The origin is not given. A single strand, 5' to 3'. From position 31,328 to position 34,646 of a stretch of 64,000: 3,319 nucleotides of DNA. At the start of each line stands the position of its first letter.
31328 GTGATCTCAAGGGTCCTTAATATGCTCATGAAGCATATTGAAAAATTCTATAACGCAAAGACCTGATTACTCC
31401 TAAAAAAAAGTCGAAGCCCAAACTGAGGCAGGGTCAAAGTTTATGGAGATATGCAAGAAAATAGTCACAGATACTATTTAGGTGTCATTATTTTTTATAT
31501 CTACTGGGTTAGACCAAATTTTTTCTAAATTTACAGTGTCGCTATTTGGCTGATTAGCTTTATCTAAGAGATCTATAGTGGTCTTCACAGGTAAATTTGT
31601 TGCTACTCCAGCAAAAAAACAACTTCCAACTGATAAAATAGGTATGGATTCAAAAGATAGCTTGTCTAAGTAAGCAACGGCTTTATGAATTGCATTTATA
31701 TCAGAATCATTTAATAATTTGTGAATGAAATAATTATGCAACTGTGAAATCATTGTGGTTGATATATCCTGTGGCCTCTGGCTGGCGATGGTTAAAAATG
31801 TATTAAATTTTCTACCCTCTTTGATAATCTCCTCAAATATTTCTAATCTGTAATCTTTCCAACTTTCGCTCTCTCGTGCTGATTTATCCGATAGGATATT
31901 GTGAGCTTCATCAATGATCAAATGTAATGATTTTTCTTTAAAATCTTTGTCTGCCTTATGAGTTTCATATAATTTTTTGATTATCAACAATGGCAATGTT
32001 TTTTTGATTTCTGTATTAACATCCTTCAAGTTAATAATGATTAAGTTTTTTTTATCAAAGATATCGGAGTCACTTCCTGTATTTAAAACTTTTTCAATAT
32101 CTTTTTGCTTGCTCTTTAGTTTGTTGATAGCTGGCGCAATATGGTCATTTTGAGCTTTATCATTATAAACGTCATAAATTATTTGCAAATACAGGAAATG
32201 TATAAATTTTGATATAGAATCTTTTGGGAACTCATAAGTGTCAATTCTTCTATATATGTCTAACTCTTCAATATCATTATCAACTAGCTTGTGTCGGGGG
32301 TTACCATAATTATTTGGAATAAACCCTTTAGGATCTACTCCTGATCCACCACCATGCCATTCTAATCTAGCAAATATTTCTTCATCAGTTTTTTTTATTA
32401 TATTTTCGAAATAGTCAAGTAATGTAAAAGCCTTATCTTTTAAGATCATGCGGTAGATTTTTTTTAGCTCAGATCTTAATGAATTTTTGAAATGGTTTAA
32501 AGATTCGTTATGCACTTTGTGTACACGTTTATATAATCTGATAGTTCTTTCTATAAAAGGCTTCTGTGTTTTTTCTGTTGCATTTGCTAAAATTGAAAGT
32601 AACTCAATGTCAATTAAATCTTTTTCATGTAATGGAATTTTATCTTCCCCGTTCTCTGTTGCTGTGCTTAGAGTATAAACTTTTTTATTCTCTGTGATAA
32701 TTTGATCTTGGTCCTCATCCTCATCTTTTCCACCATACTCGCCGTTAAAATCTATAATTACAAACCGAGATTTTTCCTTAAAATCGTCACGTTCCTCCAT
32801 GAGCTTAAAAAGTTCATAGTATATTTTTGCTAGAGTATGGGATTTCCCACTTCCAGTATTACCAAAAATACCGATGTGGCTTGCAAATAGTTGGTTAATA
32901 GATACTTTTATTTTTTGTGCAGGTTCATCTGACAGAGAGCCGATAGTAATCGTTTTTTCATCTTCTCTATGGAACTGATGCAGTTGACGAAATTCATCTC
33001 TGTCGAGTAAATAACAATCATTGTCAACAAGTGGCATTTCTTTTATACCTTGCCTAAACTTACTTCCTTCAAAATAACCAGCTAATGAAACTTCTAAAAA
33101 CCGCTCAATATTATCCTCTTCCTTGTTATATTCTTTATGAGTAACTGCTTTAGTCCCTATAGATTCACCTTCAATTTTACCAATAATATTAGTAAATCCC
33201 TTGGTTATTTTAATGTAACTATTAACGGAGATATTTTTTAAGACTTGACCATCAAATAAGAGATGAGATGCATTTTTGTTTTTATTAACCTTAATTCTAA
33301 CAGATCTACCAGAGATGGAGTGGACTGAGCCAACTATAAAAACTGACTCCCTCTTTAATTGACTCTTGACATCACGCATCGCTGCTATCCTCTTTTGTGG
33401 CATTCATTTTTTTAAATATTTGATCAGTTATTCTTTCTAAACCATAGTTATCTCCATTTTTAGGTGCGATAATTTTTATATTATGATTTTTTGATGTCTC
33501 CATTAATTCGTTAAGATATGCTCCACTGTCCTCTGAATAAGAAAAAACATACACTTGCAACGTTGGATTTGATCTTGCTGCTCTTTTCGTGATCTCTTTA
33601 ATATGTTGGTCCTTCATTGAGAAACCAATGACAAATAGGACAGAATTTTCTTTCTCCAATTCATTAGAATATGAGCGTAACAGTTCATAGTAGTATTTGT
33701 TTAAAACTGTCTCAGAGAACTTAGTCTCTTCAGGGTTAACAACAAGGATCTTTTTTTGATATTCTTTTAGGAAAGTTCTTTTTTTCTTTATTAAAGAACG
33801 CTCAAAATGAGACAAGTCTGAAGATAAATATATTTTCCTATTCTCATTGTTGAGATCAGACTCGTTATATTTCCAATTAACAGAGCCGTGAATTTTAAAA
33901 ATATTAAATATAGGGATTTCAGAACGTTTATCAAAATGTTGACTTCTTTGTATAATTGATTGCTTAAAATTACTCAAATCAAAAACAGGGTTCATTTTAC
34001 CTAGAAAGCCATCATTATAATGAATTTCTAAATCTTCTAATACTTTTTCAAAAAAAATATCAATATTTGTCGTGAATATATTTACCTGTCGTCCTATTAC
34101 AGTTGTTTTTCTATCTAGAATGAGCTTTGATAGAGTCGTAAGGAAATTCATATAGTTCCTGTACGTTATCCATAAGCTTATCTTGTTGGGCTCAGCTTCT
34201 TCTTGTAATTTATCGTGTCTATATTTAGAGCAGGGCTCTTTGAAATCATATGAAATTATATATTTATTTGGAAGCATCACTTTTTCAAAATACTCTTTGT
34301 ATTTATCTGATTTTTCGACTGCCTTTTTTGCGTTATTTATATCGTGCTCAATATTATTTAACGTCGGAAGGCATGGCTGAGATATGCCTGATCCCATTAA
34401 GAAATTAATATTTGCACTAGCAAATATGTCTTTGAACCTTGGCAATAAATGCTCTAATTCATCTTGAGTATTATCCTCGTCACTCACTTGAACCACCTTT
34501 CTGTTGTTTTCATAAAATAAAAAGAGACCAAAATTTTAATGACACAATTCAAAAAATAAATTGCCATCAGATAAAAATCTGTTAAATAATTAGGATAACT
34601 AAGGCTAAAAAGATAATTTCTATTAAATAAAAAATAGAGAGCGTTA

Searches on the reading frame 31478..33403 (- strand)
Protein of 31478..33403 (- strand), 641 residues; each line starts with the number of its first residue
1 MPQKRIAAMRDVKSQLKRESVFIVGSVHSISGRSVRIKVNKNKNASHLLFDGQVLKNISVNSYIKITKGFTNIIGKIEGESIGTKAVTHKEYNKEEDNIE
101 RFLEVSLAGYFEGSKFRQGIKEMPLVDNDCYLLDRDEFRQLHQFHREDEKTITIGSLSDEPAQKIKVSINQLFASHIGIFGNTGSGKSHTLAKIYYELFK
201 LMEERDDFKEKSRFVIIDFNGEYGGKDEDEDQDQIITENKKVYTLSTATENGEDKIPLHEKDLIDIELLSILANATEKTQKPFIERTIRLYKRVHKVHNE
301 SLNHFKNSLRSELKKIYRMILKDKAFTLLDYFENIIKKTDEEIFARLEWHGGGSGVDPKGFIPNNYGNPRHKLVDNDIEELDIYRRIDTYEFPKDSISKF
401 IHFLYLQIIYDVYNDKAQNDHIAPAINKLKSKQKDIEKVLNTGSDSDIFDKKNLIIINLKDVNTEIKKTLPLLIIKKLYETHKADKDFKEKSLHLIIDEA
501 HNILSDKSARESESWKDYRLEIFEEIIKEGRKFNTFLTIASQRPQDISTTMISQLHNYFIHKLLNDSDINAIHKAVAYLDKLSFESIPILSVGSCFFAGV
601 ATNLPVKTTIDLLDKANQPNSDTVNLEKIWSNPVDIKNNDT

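Call 3: search_protein_families(library=pfam, proteins=[window:31478-33403:-], max_evalue=1)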
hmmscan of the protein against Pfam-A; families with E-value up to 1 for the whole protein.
window:31478-33403:- (641 aa): 10 families
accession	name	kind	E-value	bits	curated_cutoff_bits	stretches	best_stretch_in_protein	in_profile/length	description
PF01935.23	DUF87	-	3.4e-21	76.8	23.2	1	152-341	1-175/220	Helicase HerA, central domain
PF12846.13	AAA_10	-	0.00015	21.3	27.5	2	521-580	260-317/362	AAA-like domain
PF04851.21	ResIII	-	0.00021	21.7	22.5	1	427-511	74-145/164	Type III restriction enzyme, res subunit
PF10412.15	TrwB_AAD_bind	-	0.00043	19.7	20.5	1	174-236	15-68/387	Type IV secretion-system coupling protein DNA-binding domain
PF13401.12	AAA_22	-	0.00089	20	27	0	176-211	7-33/130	AAA domain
PF01580.24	FtsK_SpoIIIE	-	0.039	13.8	24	1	171-192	35-57/221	FtsK/SpoIIIE family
PF05904.16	DUF863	-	0.062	12.1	25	1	415-505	419-507/941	Plant protein of unknown function (DUF863)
PF22062.2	DPOA2_OB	-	0.16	12.4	27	1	12-56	48-90/109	DNA polymerase alpha subunit B, OB domain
PF00004.35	AAA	-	0.23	12.4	21.2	0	493-553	59-121/131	ATPase family associated with various cellular activities (AAA)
PF15005.11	IZUMO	-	0.25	12.4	25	1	272-337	31-98/143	Izumo sperm-egg fusion, Ig domain-associated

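Call 4: search_protein_families(library=padloc, proteins=[window:31478-33403:-], max_evalue=1)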
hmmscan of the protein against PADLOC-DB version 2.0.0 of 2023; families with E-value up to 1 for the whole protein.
window:31478-33403:- (641 aa): 15 families
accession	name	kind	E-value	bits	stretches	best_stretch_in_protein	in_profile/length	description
PDLC04097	HerA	-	7.8e-182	604.1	1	22-632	6-613/618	-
PDLC04102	HerA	-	4.8e-69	231.3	2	23-319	9-314/654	-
PDLC04105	HerA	-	1.8e-65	219.6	2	428-635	359-558/576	-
PDLC04098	HerA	-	1.1e-56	190.8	2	15-325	4-319/686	-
PDLC04103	HerA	-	7.9e-52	174.4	2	423-632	372-576/579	-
PDLC04106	HerA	-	3.6e-46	156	2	486-632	505-648/667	-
PDLC02185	HerA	-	1.3e-38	131.1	2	430-632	386-581/585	-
PDLC04100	HerA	-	4.3e-34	116.1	2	454-633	402-575/580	-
PDLC02188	HerA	-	1.7e-26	91.2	1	27-632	11-562/578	-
PDLC04104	HerA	-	1.3e-23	81.4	1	433-633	166-357/379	-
PDLC04140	mad8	-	1.3e-19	68.9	1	174-618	27-307/314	mads_8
PDLC04101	HerA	-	1.3e-15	55.1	1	17-247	7-227/400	-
PDLC01055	HerA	-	1.2e-14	52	2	435-568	366-484/532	Type III coevolved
PDLC04099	HerA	-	1.7e-13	48.4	1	23-223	11-210/214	-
PDLC04107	HerA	-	4.2e-13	47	1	24-225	14-212/306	-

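Call 5: search_protein_families(library=ncbifam, proteins=[window:31478-33403:-], max_evalue=0.1)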
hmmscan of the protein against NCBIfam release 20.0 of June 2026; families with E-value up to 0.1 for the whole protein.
window:31478-33403:- (641 aa): 8 families
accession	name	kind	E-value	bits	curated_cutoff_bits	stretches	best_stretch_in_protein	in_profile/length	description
NF042943.1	HerA_antiphage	equivalog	6.9e-34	117.3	800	2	453-626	395-563/566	anti-phage-associated helicase HerA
NF042944.1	HerA_antiphage_2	equivalog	1.1e-29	103.7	850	2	430-632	355-562/576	anti-phage-associated helicase HerA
NF053655.1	CedD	equivalog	3.8e-15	55.6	600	2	446-600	374-515/527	DNA-translocating ATPase CedD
NF040937.1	HerA_Thermprot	equivalog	1.2e-14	53.6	800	2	414-614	267-465/487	DNA double-strand break repair helicase HerA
NF040819.1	helicase_HerA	equivalog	2.9e-14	52.5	970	2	493-610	404-514/561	DNA double-strand break repair helicase HerA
NF033849.1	ser_rich_anae_1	subfamily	4.3e-13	47.6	650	1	447-581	969-1108/1163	serine-rich protein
TIGR03924.1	T7SS_EccC_a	equivalog_domain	0.00081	18.2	509.15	0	492-547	564-610/673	type VII secretion protein EccCa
TIGR03925.1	T7SS_EccC_b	equivalog_domain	0.0064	14.8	346.55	1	139-234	329-416/564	type VII secretion protein EccCb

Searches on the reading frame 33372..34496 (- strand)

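Call 3: search_protein_families(library=pfam, proteins=[window:33372-34496:-], max_evalue=1)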
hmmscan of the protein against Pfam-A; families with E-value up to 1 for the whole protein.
window:33372-34496:- (374 aa): 3 families
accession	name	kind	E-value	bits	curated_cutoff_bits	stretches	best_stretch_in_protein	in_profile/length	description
PF13289.12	SIR2_2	-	1.8e-14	54.4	24.5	1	139-340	2-138/141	SIR2-like domain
PF24898.2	GGDEF_GdpP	-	0.0068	17.1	30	1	217-308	14-103/126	Cyclic-di-AMP phosphodiesterase GdpP-like, GGDEF domain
PF07522.19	DRMBL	-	0.059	14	22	1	248-345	4-102/108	DNA repair metallo-beta-lactamase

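Call 4: search_protein_families(library=padloc, proteins=[window:33372-34496:-], max_evalue=1)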
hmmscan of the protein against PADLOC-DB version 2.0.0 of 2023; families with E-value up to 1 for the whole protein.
window:33372-34496:- (374 aa): 25 families
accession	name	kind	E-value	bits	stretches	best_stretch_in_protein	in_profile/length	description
PDLC04080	SIR2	-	3.4e-63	211.9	1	20-352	16-331/347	-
PDLC04089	SIR2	-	1.4e-49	167.2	1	18-349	8-297/336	-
PDLC04084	SIR2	-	1.9e-36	124.2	2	136-347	178-368/414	-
PDLC04093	SIR2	-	3.2e-29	100.1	1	136-347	150-331/395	-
PDLC02186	SIR2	-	4.7e-23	79.9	1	120-319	148-335/412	-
PDLC04094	SIR2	-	4.1e-22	76.9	2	136-214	148-216/399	-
PDLC04085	SIR2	-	7.2e-21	72.5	1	119-319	184-380/463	-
PDLC04076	SIR2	-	2.5e-20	71.1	1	120-318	148-331/406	-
PDLC04090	SIR2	-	3.1e-19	67.4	1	139-346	191-375/426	-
PDLC04075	SIR2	-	6.1e-19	66.1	2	238-320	269-348/414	-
PDLC04081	SIR2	-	7.9e-19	66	1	114-322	119-300/345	-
PDLC04079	SIR2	-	4.2e-17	59.8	1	137-335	185-369/430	-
PDLC04088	SIR2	-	1e-14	52.5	1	129-348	163-356/390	-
PDLC04087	SIR2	-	5.2e-14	49.9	1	132-315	127-283/343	-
PDLC04074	SIR2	-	9.3e-13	46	1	127-304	132-286/357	-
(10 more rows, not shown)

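Call 5: search_protein_families(library=ncbifam, proteins=[window:33372-34496:-], max_evalue=0.1)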
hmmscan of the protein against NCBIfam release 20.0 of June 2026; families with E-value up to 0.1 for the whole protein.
window:33372-34496:- (374 aa): 2 families
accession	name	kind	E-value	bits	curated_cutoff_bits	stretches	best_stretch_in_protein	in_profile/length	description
NF042942.1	SIR2_antiphage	equivalog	1.5e-21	76.9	500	1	120-326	144-335/392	SIR2 family anti-phage-associated protein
NF003259.0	PRK04220.1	equivalog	0.084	12.2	343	1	280-367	210-295/306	2-phosphoglycerate kinase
